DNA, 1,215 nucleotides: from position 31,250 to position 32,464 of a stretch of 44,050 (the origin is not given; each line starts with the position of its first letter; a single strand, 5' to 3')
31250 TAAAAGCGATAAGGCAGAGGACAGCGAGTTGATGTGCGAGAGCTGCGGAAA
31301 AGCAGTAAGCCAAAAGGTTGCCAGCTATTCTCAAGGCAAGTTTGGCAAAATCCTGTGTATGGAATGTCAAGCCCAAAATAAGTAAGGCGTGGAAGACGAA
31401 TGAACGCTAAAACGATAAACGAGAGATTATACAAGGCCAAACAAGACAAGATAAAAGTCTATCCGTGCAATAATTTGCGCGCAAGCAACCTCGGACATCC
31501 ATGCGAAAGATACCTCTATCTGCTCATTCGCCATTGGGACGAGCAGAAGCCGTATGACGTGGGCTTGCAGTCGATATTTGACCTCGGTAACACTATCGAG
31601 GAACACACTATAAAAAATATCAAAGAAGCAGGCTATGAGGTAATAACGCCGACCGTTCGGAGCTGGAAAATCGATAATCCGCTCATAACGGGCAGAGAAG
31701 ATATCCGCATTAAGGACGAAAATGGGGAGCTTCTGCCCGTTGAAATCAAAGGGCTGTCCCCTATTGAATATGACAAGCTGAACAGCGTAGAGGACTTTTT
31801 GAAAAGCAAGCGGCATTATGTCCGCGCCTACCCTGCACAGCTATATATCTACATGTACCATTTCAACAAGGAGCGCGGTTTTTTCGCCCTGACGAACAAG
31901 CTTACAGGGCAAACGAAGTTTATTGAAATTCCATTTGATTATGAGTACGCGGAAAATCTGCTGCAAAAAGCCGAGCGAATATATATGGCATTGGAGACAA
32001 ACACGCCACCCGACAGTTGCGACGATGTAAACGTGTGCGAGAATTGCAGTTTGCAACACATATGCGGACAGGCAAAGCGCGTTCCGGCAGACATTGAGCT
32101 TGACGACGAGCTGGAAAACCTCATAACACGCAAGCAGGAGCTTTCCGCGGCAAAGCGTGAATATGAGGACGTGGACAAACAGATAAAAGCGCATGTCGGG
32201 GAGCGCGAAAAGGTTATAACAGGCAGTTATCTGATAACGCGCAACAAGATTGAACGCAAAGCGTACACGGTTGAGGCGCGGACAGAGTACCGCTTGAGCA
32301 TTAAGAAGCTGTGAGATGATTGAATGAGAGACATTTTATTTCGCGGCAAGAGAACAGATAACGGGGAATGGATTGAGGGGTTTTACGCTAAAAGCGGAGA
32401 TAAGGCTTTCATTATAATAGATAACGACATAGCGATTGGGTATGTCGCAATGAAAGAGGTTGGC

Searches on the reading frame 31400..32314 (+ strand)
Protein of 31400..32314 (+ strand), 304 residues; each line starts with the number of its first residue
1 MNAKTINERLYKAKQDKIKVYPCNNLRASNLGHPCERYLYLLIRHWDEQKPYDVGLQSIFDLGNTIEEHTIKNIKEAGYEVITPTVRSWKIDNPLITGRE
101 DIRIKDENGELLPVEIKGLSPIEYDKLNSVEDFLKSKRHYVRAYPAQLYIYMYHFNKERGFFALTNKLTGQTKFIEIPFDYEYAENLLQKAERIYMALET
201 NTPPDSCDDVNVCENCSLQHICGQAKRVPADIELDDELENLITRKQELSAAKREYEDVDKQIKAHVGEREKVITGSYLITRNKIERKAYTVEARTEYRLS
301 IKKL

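Call 35: search_protein_families(library=pfam, proteins=[window:31400-32314:+], max_evalue=0.001)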
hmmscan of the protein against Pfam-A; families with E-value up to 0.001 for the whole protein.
window:31400-32314:+ (304 aa): 1 family
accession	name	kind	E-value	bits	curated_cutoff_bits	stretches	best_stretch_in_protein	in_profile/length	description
PF01930.23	Cas_Cas4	-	1.1e-05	26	22.7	1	134-222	71-158/160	Domain of unknown function DUF83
